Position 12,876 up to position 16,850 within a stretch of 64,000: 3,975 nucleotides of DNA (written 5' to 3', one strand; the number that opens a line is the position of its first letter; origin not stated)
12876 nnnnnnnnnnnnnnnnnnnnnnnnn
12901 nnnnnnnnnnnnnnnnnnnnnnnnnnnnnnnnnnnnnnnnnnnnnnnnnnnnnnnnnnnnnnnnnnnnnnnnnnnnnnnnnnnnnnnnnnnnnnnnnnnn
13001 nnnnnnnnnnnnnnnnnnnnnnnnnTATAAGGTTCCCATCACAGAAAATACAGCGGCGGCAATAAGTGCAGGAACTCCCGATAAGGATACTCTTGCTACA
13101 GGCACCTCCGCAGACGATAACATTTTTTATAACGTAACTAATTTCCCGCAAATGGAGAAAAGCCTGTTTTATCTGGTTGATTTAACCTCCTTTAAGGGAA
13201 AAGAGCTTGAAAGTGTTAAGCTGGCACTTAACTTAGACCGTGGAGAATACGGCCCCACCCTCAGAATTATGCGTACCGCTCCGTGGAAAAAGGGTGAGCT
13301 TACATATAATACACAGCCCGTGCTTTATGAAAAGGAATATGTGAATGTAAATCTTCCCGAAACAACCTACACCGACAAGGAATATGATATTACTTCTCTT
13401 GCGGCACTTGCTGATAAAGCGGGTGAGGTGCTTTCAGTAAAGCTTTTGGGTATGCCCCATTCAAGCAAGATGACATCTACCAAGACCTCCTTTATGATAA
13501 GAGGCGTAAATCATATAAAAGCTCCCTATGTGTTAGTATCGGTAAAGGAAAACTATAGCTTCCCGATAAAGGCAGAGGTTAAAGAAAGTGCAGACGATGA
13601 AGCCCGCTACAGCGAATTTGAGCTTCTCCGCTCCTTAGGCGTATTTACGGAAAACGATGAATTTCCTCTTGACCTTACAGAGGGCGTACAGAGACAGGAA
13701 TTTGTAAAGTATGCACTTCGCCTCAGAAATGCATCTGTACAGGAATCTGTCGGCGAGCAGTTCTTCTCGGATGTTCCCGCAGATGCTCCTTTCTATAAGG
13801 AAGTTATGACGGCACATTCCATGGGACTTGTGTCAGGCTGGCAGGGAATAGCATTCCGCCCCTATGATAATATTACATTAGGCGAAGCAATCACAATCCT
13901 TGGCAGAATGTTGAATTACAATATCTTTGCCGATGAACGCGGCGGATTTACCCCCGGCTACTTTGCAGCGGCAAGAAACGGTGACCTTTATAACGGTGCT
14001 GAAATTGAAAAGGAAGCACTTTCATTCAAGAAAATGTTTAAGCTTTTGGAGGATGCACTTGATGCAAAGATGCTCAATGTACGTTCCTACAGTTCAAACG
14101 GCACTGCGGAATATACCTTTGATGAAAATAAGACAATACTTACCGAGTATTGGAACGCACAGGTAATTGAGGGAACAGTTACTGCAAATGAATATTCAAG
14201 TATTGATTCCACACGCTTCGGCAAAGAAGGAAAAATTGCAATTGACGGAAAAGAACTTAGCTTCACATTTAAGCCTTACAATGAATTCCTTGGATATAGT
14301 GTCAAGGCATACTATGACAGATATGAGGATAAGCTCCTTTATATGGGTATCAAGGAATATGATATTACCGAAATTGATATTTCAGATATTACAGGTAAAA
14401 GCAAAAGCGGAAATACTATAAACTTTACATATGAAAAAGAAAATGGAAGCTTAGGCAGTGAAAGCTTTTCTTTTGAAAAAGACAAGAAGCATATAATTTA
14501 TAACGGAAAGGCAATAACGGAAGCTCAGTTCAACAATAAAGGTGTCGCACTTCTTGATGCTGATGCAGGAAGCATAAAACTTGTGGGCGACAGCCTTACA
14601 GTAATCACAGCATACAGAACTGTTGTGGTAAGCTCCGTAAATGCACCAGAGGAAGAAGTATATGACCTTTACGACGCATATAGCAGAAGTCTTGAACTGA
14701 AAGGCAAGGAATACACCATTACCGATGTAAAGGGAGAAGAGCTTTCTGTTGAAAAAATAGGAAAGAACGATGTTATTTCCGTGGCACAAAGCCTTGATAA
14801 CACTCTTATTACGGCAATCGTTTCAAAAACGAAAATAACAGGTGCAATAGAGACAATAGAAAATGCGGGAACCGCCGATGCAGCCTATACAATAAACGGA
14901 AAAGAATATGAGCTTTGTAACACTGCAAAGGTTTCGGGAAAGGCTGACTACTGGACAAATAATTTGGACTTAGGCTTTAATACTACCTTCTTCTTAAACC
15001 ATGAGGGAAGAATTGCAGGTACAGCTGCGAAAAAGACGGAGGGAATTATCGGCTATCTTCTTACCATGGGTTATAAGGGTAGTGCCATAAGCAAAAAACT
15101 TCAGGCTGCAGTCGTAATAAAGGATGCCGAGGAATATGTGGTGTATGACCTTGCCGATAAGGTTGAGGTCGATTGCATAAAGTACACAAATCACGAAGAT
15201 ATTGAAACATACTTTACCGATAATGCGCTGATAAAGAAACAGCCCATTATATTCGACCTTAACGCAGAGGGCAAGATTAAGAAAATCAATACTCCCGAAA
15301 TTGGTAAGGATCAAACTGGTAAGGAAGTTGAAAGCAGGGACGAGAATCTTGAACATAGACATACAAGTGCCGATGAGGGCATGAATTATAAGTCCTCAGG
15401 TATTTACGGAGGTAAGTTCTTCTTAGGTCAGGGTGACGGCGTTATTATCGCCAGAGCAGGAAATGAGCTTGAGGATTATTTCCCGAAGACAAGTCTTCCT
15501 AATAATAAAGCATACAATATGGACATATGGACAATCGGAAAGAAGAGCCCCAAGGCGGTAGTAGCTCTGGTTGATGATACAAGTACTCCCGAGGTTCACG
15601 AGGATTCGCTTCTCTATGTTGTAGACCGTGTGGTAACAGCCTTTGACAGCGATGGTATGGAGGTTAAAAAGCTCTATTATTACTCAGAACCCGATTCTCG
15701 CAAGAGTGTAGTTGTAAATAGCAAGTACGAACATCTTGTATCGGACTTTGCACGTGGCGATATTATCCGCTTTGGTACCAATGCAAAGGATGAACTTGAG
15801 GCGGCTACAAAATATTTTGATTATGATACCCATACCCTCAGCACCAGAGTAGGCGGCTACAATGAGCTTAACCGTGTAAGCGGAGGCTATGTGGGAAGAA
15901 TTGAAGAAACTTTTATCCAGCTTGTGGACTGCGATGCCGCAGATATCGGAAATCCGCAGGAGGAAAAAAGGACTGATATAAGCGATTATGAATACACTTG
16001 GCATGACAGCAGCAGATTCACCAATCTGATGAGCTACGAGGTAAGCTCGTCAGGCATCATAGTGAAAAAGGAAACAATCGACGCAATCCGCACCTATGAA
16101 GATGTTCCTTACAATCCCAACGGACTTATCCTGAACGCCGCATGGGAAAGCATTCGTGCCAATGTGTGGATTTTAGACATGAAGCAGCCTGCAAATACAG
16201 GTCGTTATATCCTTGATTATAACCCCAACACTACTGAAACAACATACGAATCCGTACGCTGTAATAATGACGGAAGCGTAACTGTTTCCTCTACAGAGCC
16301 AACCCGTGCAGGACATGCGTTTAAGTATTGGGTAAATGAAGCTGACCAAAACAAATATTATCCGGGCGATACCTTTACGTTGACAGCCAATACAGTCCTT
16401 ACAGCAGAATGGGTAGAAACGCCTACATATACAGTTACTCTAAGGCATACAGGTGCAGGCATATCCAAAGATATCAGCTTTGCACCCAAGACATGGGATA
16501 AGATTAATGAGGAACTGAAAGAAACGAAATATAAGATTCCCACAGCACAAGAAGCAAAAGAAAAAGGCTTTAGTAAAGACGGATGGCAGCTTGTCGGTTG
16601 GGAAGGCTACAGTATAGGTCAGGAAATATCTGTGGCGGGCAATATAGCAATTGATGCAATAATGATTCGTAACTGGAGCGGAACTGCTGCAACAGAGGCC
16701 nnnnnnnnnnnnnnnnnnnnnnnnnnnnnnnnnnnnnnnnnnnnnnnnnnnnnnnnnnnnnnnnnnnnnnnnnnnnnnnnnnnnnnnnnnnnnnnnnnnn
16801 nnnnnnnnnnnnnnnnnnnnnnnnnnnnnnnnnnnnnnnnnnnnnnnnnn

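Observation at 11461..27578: Accessory cell-surface locus built from two duplicated module types, under a divergent AraC regulator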

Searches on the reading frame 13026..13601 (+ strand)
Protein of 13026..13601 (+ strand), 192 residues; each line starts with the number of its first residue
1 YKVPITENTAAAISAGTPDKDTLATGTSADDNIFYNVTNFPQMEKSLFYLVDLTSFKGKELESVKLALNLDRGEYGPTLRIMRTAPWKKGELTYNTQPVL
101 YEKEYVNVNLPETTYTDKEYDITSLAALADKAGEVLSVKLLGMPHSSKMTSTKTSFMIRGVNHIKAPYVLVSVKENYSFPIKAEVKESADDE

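Call 74: search_protein_families(library=pfam, proteins=[window:13026-13601:+], max_evalue=1)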
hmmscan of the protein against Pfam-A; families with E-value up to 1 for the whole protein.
window:13026-13601:+ (192 aa): 1 family
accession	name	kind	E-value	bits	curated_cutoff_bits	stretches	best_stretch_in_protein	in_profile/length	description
PF24517.2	CBM96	-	0.0011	19.2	26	1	52-142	47-139/164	Carbohydrate-binding module family 96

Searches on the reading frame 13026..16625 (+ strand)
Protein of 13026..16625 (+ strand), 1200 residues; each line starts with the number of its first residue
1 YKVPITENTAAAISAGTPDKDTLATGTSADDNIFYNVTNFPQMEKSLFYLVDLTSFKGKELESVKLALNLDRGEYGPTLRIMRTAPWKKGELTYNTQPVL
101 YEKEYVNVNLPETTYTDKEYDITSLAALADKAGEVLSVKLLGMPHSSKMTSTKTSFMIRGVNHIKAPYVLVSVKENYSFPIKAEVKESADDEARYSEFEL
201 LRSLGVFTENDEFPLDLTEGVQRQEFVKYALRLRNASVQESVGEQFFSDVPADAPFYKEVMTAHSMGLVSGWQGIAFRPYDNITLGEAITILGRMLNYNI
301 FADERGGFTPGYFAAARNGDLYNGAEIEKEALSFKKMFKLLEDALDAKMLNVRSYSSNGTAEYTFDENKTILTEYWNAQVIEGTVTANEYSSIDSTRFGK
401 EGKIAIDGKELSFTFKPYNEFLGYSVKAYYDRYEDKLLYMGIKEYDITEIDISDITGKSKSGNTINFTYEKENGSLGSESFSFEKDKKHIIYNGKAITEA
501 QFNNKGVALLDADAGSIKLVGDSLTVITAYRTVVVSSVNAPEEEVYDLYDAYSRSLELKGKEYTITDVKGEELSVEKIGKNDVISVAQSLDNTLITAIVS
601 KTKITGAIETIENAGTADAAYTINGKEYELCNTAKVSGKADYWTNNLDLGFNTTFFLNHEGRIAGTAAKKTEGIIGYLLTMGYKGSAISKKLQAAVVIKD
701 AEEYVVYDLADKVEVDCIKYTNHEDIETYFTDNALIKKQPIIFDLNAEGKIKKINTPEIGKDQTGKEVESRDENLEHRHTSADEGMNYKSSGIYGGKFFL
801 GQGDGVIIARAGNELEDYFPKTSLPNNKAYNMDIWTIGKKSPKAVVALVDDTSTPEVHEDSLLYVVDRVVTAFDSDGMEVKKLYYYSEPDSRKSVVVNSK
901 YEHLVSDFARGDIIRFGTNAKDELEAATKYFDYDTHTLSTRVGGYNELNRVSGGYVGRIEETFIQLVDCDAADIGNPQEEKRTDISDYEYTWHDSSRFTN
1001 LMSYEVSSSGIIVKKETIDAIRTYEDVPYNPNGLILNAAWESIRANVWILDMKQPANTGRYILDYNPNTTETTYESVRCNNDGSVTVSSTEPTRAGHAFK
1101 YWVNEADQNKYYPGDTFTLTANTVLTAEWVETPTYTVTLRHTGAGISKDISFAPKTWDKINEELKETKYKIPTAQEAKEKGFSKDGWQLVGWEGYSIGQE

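Call 30: search_solved_structures(query=A2, max_evalue=1)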
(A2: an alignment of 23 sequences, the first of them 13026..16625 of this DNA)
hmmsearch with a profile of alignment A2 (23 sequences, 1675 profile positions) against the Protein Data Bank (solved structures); distinct sequences matched with E-value up to 1: 3.
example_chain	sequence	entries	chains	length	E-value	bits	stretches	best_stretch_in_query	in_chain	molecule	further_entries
6bt4_A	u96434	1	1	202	0.015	15.9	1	394-474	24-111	S-layer protein sap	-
3pyw_A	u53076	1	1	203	0.028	15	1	395-474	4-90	S-layer protein sap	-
7nsc_A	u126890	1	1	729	0.57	10.7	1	1458-1575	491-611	Ran-binding protein 9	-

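Call 51: predict_structure(alignment_id=A2)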
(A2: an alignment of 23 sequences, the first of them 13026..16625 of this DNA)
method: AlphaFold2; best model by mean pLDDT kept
length: 1200 residues; sequences in the alignment: 23
mean_pLDDT: 79.1   pTM: 0.45
mean pLDDT of the five models: 79.1, 78.9, 77.2, 75.4, 74.3
residues with pLDDT >= 90: 171; 70-90: 801; 50-70: 188; < 50: 40
segments of 3 or more residues with pLDDT < 50: 180-195, 851-860, 920-922
pLDDT, mean of each block of 10 residues (from residue 1): 87 90 86 89 92 75 88 85 89 89 86 79 89 89 86 89 89 62 36 51 76 80 91 80 65 82 83 66 88 88 73 83 68 86 85 65 78 84 88 78 89 81 87 85 79 87 90 85 88 89 89 88 89 81 77 75 86 83 92 90 88 75 87 70 79 88 81 85 65 82 79 87 87 84 84 87 79 81 66 72 69 69 57 80 78 38 80 72 82 77 79 72 68 76 53 79 79 73 66 74 81 82 66 70 69 68 85 76 78 87 90 86 89 79 73 83 82 77 72 59
secondary structure, 60 per line:
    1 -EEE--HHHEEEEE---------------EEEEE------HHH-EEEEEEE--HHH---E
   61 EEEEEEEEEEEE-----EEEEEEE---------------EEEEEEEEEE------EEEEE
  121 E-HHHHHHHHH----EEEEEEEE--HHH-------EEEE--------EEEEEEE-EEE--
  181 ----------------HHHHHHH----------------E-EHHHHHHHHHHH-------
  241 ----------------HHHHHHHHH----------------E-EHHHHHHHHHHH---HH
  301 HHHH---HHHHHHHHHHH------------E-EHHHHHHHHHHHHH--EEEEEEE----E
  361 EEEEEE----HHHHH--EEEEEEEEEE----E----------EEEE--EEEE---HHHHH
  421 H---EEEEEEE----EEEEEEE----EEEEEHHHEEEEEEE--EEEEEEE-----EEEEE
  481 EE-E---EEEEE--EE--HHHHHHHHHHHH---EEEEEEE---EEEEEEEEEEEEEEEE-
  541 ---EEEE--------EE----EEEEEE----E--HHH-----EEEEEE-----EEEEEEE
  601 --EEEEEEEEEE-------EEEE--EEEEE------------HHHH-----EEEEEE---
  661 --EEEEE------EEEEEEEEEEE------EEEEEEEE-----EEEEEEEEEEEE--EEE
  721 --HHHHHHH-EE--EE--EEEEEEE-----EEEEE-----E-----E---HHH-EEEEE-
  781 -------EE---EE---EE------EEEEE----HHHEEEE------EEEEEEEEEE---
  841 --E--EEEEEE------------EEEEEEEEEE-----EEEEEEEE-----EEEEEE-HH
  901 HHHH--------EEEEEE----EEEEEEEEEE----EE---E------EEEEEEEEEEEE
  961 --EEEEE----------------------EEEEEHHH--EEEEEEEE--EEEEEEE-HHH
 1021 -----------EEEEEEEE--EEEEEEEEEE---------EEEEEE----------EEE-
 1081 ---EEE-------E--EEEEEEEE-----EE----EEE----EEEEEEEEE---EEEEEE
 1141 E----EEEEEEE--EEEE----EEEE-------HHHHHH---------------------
elements in order (helices of 4 or more, strands of 3 or more residues): E2-4 E10-14 E30-34 E45-51 E60-72 E78-84 E100-109 E116-121 H123-131 E136-143 E156-159 E168-174 E176-178 H197-203 H223-233 H257-265 H285-295 H299-304 H308-318 H334-346 E349-355 E360-366 H371-375 E378-387 E403-406 E409-412 H416-421 E425-431 E436-442 E447-451 E455-461 E464-470 E476-482 E488-492 H499-510 E514-520 E524-539 E544-547 E562-567 E583-588 E594-600 E603-612 E620-623 E626-630 H643-646 E652-657 E663-667 E674-684 E691-698 E704-715 E718-720 H723-729 E739-745 E751-755 E775-779 E806-810 E818-821 E828-837 E846-851 E864-873 E879-886 E892-897 H899-904 E913-918 E923-932 E949-960 E963-967 E990-994 E1000-1007 E1010-1016 E1032-1039 E1042-1051 E1061-1066 E1077-1079 E1084-1086 E1097-1104 E1116-1118 E1123-1131 E1135-1141 E1146-1152 E1155-1158 E1163-1166 H1174-1179

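Call 53: fold_search(model_id=the predicted structure, library=pdb)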
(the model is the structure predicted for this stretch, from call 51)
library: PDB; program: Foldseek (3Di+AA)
matches with E <= 10: 1084; with E <= 0.001: 24
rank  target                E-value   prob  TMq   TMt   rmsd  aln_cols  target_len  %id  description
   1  8wab_A                1.6e-07  1.00  0.12  0.72   3.7       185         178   14  Crystal structure of a chondroitin sulfate-binding carbohydrate binding module of a chondroitinase (released 2024-01-17)
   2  8wab_B                2.3e-07  1.00  0.12  0.71   3.8       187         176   13  Crystal structure of a chondroitin sulfate-binding carbohydrate binding module of a chondroitinase (released 2024-01-17)
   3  6cwr                  5.1e-05  1.00  0.11  0.71   3.5       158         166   22  Crystal structure of SpaA-SLH/G46A/G109A in complex with 4,6-Pyr-beta-D-ManNAcOMe (released 2018-08-15)
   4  7sv4                  6.3e-05  1.00  0.11  0.71   3.3       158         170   22  Crystal structure of SpaA-SLH in complex with 4,6-Pyr-beta-D-ManNAc-(1->4)-beta-D-GlcNAc-(1->3)-4,6-Pyr-beta-D-ManNAcOMe (released 2022-03-09)
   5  6cwm                  6.3e-05  1.00  0.11  0.66   4.1       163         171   21  Crystal structure of SpaA-SLH/G109A (released 2018-08-15)
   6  7sv6                  6.7e-05  1.00  0.11  0.73   3.5       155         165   21  Crystal structure of SpaA-SLH/G46A/G109A in complex with 4,6-Pyr-beta-D-ManNAc-(1->4)-beta-D-GlcNAcOMe (released 2022-03-09)
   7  6cwh_C                7.0e-05  1.00  0.11  0.71   4.0       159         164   21  Crystal structure of SpaA-SLH in complex with 4,6-Pyr-beta-D-ManNAcOMe (P1) (released 2018-08-15)
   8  6cwf_A                8.2e-05  1.00  0.11  0.70   4.0       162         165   22  Crystal structure of SpaA-SLH in complex with 4,6-Pyr-beta-D-ManNAcOMe (released 2018-08-15)
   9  8eoi_A                1.3e-04  0.20  0.07  0.08  26.1       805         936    9  Structure of a human EMC:human Cav1.2 channel complex in GDN detergent (released 2023-05-24)
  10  7sv3                  1.6e-04  1.00  0.11  0.70   3.4       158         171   22  Crystal structure of SpaA-SLH in complex with 4,6-Pyr-beta-D-ManNAc-(1->4)-beta-D-GlcNAcOMe (released 2022-03-09)
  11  7sv5_B                1.6e-04  1.00  0.11  0.72   3.7       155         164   21  Crystal structure of SpaA-SLH/G109A in complex with 4,6-Pyr-beta-D-ManNAc-(1->4)-beta-D-GlcNAcOMe (released 2022-03-09)
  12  6cwc_B                1.6e-04  1.00  0.10  0.65   4.5       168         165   23  Crystal structure of SpaA-SLH (released 2018-08-15)
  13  6cwn                  1.7e-04  1.00  0.11  0.69   4.0       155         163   21  Crystal structure of SpaA-SLH/G109A in complex with 4,6-Pyr-beta-D-ManNAcOMe (released 2018-08-15)
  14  6cwl_B                1.7e-04  1.00  0.10  0.73   3.4       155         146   22  Crystal structure of SpaA-SLH in complex with beta-D-GlcNAc-(1->3)-4,6-Pyr-beta-D-ManNAcOMe (released 2018-08-15)
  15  6ww7_A                2.1e-04  0.14  0.06  0.07  28.5       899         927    9  Structure of the human ER membrane protein complex in a lipid nanodisc (released 2020-05-27)
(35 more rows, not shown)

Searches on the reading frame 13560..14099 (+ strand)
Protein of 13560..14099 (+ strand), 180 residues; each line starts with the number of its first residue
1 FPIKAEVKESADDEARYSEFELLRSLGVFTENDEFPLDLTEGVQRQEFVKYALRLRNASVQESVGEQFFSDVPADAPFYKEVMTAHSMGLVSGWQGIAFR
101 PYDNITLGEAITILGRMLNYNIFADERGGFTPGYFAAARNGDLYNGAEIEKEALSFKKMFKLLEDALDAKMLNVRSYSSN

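Call 74: search_protein_families(library=pfam, proteins=[window:13560-14099:+], max_evalue=1)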
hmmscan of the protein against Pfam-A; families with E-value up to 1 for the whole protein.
window:13560-14099:+ (180 aa): 1 family
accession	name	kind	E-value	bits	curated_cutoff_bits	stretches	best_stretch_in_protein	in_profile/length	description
PF00395.25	SLH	-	7.6e-07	29.5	20.8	1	69-111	2-44/44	S-layer homology domain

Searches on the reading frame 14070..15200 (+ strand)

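Call 74: search_protein_families(library=pfam, proteins=[window:14070-15200:+], max_evalue=1)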
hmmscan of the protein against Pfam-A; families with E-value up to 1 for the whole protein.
window:14070-15200:+ (377 aa): 3 families
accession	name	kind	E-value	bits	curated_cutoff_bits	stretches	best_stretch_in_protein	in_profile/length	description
PF02294.24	7kD_DNA_binding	-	0.021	15.3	25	1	100-138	11-47/58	7kD DNA-binding domain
PF23763.2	Beta-barrel_GLAA-B_I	-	0.087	13.5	28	1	115-152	31-67/95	GLAA-B beta-barrel domain I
PF22184.2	CBM_56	-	1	10.1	27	0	260-302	15-57/75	Carbohydrate binding module family 56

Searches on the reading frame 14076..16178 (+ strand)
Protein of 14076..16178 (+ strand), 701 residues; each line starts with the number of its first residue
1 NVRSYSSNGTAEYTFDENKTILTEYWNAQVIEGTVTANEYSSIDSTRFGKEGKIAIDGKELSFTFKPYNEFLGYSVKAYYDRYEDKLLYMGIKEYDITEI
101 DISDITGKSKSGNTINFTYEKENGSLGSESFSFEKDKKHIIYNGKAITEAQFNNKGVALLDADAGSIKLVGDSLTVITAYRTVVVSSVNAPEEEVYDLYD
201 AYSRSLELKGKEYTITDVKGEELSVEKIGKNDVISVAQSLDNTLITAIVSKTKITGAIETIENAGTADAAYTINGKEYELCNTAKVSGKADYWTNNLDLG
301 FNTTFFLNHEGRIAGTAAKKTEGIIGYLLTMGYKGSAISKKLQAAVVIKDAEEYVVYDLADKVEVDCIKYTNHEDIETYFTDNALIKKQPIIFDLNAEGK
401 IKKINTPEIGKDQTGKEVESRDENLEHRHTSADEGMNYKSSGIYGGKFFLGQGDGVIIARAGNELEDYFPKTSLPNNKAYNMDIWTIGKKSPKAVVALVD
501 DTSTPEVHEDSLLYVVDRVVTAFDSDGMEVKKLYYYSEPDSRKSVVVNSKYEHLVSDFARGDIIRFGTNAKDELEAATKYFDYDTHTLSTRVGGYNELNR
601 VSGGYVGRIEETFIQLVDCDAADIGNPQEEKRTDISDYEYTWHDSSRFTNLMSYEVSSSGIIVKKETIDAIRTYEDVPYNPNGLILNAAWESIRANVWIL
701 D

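Call 101: search_protein_representatives(protein=window:14076-16178:+)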
Query: 701 residues. Proteins with E-value up to 0.001 (for the whole library): 758; up to 1e-10: 310; up to 1e-30: 22. The best 150 are listed.
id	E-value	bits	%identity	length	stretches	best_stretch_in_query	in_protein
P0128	6.3e-260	880.8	61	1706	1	1-701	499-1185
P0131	1.3e-223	760.8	55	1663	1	1-701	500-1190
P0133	2.5e-205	700.4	52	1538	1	2-701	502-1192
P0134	8.4e-151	520.2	48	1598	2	1-548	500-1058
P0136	2.7e-147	508.6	45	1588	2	2-550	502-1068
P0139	1.8e-145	502.6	46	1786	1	2-701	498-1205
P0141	5.5e-131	454.7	42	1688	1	4-701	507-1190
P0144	1.7e-128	446.5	43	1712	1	2-701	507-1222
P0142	5.4e-115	401.9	43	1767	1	1-694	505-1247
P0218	1.3e-91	324.6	38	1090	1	90-700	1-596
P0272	4.0e-89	316.4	38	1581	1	5-690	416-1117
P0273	1.9e-87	310.9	34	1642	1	5-687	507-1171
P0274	8.4e-81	288.9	33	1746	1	3-692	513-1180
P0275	1.2e-79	285.0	51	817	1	2-313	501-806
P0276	1.5e-68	248.4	33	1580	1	2-684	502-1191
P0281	1.1e-35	139.8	30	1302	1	8-617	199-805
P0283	3.4e-31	125.0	29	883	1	6-585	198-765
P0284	1.7e-30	122.6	28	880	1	10-598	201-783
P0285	3.4e-30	121.7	28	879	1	11-593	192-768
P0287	4.5e-28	114.7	27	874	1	12-615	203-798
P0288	6.0e-27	111.0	29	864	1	11-641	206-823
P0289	2.7e-26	108.8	29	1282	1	16-694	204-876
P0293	8.8e-25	103.8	28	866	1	7-640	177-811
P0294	1.2e-24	103.4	28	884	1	12-639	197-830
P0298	1.2e-23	100.0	27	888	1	9-593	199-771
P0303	2.8e-22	95.5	31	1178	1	11-439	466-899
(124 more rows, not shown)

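Call 102: search_protein_families(library=pfam, proteins=[P0283, P0284, P0287, P0293, P0281, P0289, P0303], max_evalue=0.01)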
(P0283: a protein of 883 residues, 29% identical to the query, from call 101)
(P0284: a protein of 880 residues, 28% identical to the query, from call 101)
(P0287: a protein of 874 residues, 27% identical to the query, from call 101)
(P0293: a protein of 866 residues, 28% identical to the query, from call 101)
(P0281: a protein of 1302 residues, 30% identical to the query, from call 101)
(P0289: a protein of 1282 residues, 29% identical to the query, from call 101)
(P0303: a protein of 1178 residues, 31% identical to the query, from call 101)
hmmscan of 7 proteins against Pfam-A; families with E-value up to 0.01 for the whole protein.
P0283 (883 aa): 0 families

P0284 (880 aa): 0 families

P0287 (874 aa): 0 families

P0293 (866 aa): 0 families

P0281 (1302 aa): 2 families
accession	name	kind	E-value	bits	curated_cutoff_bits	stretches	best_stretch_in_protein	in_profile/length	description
PF09479.16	Flg_new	-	3.2e-08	34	27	1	958-1025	1-62/65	Listeria-Bacteroides repeat domain (List_Bact_rpt)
PF18998.6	Flg_new_2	-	3e-06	27.6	23.6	0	904-956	19-71/73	Divergent InlB B-repeat domain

P0289 (1282 aa): 2 families
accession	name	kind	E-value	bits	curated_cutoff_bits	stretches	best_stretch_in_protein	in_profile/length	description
PF18998.6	Flg_new_2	-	5.5e-11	42.7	23.6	2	1082-1118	34-72/73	Divergent InlB B-repeat domain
PF09479.16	Flg_new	-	6.3e-08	33.1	27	2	979-1036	10-65/65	Listeria-Bacteroides repeat domain (List_Bact_rpt)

P0303 (1178 aa): 1 family
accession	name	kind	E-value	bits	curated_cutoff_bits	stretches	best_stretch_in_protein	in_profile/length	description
PF00395.25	SLH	-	0.0026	18.1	20.8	0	353-390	2-39/44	S-layer homology domain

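Call 103: list_cluster_members(proteins=[P0283, P0284, P0285, P0287, P0288, P0293, P0294, P0298])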
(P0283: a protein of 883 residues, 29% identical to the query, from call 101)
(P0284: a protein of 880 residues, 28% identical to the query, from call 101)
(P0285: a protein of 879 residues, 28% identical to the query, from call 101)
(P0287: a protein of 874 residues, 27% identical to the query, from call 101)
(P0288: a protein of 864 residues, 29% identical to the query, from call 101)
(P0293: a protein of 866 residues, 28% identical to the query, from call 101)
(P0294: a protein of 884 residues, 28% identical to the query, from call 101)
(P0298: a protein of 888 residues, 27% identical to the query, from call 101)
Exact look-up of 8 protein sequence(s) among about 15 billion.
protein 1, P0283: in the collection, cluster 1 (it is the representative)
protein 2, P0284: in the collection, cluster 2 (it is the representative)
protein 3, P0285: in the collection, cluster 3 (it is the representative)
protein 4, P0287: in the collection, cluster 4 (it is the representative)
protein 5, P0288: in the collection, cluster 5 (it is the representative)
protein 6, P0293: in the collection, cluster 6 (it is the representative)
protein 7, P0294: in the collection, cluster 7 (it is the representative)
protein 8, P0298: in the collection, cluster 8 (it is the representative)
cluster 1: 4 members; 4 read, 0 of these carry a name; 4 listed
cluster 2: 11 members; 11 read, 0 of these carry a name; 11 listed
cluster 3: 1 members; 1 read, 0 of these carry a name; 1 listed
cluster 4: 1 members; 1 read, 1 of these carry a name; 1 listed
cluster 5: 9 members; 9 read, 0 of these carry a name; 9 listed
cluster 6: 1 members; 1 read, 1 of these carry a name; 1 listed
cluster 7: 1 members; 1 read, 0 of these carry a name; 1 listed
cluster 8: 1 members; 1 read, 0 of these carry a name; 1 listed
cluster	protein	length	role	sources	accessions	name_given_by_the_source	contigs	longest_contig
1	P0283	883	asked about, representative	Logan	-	-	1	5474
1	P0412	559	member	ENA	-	-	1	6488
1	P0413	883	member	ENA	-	-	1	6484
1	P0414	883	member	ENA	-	-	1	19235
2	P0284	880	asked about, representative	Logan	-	-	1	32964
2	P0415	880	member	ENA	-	-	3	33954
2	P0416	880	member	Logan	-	-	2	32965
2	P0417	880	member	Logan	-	-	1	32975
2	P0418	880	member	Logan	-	-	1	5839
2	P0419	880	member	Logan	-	-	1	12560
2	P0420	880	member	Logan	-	-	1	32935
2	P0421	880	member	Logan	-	-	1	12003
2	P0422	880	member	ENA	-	-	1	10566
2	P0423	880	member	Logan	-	-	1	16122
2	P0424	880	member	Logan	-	-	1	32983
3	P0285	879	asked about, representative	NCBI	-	-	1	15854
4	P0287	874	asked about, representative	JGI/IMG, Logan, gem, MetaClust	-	\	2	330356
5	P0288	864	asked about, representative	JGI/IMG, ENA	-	-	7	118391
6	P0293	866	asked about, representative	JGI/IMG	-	hypothetical protein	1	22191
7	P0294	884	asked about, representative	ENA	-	-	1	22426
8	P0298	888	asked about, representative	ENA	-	-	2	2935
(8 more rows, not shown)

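Call 104: find_encoding_contigs(protein=P0288, flank=8000, max_places=2)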
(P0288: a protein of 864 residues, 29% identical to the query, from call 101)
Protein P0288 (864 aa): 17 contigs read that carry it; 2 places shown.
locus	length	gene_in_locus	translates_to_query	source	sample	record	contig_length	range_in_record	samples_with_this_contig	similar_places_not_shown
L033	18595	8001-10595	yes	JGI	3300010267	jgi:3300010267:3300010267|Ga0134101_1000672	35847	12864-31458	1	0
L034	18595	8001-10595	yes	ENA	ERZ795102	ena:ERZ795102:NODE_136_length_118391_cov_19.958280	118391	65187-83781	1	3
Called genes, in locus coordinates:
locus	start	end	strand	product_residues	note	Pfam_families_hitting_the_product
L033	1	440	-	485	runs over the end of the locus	-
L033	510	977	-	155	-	-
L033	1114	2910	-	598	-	PF00672:HAMP, PF00512:HisKA, PF02518:HATPase_c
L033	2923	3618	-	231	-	PF00072:Response_reg, PF00486:Trans_reg_C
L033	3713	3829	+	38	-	-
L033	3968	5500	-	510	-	PF01476:LysM, PF07501:G5, PF01551:Peptidase_M23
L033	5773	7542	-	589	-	PF00395:SLH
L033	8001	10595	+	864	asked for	PF00395:SLH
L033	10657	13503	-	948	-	PF00395:SLH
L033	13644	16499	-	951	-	PF00395:SLH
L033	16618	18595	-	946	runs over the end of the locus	PF00395:SLH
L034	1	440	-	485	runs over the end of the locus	-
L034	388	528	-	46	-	-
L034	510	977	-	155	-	-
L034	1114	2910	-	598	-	PF00672:HAMP, PF00512:HisKA, PF02518:HATPase_c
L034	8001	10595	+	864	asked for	PF00395:SLH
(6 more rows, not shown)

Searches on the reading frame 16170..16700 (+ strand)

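Call 74: search_protein_families(library=pfam, proteins=[window:16170-16700:+], max_evalue=1)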
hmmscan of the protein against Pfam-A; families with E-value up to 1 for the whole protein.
window:16170-16700:+ (177 aa): 3 families
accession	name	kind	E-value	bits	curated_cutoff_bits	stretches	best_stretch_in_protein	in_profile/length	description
PF09479.16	Flg_new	-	4.6e-06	27.1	27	1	13-79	1-64/65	Listeria-Bacteroides repeat domain (List_Bact_rpt)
PF16158.11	N_BRCA1_IG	-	0.012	16.5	28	1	21-68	55-101/108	Ig-like domain from next to BRCA1 gene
PF18573.7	BclA_C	-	0.2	12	38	1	9-50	44-77/128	BclA C-terminal domain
